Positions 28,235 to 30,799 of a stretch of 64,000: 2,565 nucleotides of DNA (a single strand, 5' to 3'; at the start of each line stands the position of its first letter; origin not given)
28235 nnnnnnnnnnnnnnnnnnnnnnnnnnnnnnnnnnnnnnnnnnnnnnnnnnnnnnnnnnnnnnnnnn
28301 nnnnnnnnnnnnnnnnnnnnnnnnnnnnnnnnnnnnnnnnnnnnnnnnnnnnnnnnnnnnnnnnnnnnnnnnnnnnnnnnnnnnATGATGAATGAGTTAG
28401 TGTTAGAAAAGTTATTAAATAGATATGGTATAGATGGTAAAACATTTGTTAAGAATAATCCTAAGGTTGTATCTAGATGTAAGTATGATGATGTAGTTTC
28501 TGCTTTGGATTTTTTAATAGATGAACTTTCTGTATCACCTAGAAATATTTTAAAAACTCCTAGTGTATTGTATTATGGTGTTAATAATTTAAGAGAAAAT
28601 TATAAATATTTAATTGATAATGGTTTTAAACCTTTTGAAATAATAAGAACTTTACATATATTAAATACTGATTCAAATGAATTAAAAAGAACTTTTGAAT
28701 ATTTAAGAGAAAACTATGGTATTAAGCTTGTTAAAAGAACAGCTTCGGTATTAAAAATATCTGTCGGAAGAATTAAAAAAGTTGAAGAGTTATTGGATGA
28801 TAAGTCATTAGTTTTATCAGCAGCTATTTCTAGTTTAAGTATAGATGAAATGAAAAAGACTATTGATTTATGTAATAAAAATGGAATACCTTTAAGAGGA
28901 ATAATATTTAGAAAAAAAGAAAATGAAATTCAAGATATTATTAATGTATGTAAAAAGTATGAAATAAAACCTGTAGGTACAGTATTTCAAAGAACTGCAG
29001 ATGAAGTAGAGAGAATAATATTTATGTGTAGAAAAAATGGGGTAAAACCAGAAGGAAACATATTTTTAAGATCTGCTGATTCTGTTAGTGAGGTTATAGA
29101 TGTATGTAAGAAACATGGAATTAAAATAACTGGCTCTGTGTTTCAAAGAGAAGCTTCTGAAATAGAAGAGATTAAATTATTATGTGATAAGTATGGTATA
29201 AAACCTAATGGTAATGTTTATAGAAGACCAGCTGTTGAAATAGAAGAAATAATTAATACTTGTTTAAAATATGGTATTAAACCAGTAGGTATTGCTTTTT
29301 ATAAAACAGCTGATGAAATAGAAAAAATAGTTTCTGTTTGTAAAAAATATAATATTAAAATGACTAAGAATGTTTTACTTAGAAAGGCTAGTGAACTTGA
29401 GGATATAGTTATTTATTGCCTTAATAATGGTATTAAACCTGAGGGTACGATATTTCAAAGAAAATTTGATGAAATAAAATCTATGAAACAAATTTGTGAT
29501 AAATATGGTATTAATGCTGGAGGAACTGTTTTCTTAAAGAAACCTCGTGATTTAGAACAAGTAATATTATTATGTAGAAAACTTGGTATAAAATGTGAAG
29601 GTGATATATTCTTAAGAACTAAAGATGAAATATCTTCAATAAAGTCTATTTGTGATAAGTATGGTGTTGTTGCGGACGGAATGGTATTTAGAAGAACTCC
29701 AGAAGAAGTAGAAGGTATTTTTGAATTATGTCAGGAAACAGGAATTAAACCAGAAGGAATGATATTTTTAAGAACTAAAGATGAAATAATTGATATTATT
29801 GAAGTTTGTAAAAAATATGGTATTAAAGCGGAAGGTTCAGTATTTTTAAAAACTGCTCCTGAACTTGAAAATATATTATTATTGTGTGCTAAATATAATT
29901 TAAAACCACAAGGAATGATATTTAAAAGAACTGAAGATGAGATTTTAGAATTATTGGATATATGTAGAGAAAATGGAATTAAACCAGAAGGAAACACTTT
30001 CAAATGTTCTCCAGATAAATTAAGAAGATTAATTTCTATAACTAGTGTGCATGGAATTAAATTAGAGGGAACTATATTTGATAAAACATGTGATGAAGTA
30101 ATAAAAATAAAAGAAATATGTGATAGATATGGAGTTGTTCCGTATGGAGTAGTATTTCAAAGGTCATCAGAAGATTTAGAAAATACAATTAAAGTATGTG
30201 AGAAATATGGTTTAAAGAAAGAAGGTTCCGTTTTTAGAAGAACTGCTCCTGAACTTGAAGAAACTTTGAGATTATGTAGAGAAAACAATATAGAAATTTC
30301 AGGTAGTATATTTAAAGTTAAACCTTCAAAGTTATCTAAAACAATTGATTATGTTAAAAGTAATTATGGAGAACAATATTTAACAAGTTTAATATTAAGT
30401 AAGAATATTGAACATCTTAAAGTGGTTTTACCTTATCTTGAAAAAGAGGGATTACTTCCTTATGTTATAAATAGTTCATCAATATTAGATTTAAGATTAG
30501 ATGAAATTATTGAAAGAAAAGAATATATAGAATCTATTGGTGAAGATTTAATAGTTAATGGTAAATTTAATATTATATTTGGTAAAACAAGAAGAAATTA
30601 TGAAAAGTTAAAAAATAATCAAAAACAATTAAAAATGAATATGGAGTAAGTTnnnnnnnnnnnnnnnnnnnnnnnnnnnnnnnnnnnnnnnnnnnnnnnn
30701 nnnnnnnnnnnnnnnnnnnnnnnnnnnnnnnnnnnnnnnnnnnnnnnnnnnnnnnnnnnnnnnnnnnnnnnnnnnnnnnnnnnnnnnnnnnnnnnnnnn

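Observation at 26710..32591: Self-contained operon coupling a J-domain protein to two 26-residue tandem-repeat (mTERF-like?) solenoid paralogs and a small acidic protein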

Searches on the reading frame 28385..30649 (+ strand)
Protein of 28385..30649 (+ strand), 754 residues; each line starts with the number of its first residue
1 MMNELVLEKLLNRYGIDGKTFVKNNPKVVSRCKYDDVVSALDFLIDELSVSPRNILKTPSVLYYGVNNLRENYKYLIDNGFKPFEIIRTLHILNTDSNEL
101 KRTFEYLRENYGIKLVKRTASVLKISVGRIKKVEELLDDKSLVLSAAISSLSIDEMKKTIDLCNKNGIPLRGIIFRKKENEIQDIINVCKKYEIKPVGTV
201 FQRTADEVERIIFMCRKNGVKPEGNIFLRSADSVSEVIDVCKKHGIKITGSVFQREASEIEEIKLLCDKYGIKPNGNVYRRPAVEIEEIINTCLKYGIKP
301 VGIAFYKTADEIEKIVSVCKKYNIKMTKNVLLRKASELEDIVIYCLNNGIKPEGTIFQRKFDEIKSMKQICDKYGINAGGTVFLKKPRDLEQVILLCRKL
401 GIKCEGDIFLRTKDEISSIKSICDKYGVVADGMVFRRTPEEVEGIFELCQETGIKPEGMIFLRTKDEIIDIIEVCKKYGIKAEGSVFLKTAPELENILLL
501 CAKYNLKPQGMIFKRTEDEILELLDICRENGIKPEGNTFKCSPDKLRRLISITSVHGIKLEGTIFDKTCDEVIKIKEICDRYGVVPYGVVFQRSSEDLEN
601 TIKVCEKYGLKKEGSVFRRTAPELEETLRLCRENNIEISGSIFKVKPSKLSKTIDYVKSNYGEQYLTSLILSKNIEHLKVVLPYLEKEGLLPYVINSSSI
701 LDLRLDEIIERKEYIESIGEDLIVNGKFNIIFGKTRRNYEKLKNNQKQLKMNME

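Call 3: search_protein_families(library=pfam, proteins=[window:28385-30649:+], max_evalue=1)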
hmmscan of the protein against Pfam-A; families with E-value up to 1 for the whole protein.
window:28385-30649:+ (754 aa): 21 families
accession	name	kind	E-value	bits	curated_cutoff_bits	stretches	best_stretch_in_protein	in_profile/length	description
PF01565.28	FAD_binding_4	-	9e-11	42.1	26.4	0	225-249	4-28/139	FAD binding domain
PF05853.18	BKACE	-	9.3e-11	42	24.8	1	431-461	117-147/274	beta-keto acid cleavage enzyme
PF02006.22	PPS_PS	-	8.1e-10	39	26.4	1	209-273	21-86/176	Phosphopantothenate/pantothenate synthetase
PF18953.6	SAP_new25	-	6.4e-06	26.1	26.3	0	522-537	12-27/51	SAP domain-containing new25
PF09827.14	CRISPR_Cas2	-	0.00015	22.3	23.8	0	233-260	14-41/74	CRISPR associated protein Cas2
PF13500.12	AAA_26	-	0.00018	21.8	27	1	143-200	132-188/198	AAA domain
PF17443.8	pXO2-72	-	0.00037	21.1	25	0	568-584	4-20/62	Uncharacterized protein pXO2-72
PF25325.1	EF-hand_EFHB_C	-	0.00051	20.2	27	0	421-448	7-34/75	EFHB C-terminal EF-hand domain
PF11823.13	Se_S_carrier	-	0.00053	19.9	25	0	432-459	40-67/69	Putative Se/S carrier protein-like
PF05209.18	MinC_N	-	0.00069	20.1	27.3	0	516-534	53-71/71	Septum formation inhibitor MinC, N-terminal domain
PF02037.33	SAP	-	0.0014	18.7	23.9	0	233-250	6-23/37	SAP domain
PF24227.1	DUF7443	-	0.014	15.4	27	0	196-211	22-37/58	Domain of unknown function (DUF7443)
PF11792.14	Baculo_LEF5_C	-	0.015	15.4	24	0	462-479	24-41/42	Baculoviridae late expression factor 5 C-terminal domain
PF07845.16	DUF1636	-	0.027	15.3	31.6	0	463-493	75-105/117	Protein of unknown function (DUF1636)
PF13791.11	Sigma_reg_C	-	0.084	13.5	25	0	230-263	111-144/157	Sigma factor regulator C-terminal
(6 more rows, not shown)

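Call 4: search_protein_families(library=ncbifam, proteins=[window:28385-30649:+], max_evalue=1)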
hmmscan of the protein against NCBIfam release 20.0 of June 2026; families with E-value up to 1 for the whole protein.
window:28385-30649:+ (754 aa): 5 families
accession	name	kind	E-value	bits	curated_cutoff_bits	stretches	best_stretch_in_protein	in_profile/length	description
NF041123.1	phpantohe_syn_Arch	equivalog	7.3e-06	25.6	300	0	210-273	85-148/213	4-phosphopantoate--beta-alanine ligase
NF010324.0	PRK13761.1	subfamily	6.6e-05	22.3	227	0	210-273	87-151/252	phosphopantothenate/pantothenate synthetase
NF001861.0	PRK00596.1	equivalog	0.017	15.4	85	0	441-473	21-53/102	30S ribosomal protein S10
NF007464.0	PRK10040.1-4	equivalog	0.12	13.1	168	1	398-449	31-83/112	hypothetical protein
NF033850.1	LCxxNW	subfamily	0.51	10.4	40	1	620-640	20-40/61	mobility-associated LCxxNW protein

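Call 15: search_protein_families(library=padloc, proteins=[window:28385-30649:+], max_evalue=0.1)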
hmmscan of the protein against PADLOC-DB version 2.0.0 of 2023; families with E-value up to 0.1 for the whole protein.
window:28385-30649:+ (754 aa): 2 families
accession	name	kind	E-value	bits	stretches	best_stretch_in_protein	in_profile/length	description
PDLC01649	Cas2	-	2.5e-08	32.1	0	235-259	16-40/70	"CAS-I,CAS-II,CAS-III,CAS-IV,CAS-V,CAS-VI; acquisition_2"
PDLC01338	Cas2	-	3.1e-05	22.4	0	234-259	10-35/76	"CAS-I,CAS-II,CAS-III,CAS-IV,CAS-V,CAS-VI; acquisition_2"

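Call 16: search_protein_families(library=phrogs, proteins=[window:28385-30649:+], max_evalue=0.1)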
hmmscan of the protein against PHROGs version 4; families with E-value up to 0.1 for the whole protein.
window:28385-30649:+ (754 aa): 7 families
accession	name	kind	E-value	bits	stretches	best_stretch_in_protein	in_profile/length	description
phrog_15161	-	unknown function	2.1e-10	41.3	0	446-464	40-58/63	-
phrog_23768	-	unknown function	1.9e-05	25.7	0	412-437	48-73/87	-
phrog_11064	-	unknown function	0.00045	21.7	0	364-382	11-29/109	-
phrog_9710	-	unknown function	0.0022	19.1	0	362-394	25-62/95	-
phrog_17856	-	unknown function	0.0059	17.8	0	368-378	12-22/58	-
phrog_25828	-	unknown function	0.0073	15.8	0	289-325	205-241/500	-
phrog_6003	-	unknown function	0.0082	17.1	0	261-280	16-35/90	-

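Call 71: list_cluster_members(proteins=[P0002, P0004, P0029, P0040, P0124, window:28385-30646:+, window:30653-32290:+, window:32297-32566:+])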
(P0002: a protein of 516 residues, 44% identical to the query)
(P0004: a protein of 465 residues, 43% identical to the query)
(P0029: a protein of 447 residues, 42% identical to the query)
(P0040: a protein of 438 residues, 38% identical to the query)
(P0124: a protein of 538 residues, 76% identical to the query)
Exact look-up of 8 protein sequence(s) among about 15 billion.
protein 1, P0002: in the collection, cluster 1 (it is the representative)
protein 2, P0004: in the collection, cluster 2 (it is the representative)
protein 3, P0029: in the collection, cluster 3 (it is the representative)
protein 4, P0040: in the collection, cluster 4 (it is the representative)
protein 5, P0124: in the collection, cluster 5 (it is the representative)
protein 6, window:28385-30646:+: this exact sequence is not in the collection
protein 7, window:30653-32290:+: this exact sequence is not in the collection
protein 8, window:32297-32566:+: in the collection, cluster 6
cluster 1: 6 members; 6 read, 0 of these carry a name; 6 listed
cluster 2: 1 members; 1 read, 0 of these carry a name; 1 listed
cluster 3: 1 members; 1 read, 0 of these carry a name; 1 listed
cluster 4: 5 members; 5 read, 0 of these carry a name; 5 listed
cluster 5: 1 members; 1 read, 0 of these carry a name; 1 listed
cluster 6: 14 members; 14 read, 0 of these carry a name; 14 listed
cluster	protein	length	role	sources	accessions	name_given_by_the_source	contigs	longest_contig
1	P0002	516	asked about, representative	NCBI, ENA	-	-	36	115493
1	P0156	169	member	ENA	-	-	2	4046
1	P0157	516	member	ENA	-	-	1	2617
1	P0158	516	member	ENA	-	-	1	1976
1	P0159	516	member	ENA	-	-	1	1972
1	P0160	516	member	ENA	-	-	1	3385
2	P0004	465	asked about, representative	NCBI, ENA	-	-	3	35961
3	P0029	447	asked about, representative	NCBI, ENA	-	-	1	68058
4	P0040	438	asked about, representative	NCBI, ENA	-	-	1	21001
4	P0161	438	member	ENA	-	-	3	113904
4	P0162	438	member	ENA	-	-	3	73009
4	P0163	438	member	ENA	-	-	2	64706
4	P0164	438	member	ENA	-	-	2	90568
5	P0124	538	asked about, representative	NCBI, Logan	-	-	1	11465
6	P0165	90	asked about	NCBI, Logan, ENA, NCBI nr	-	-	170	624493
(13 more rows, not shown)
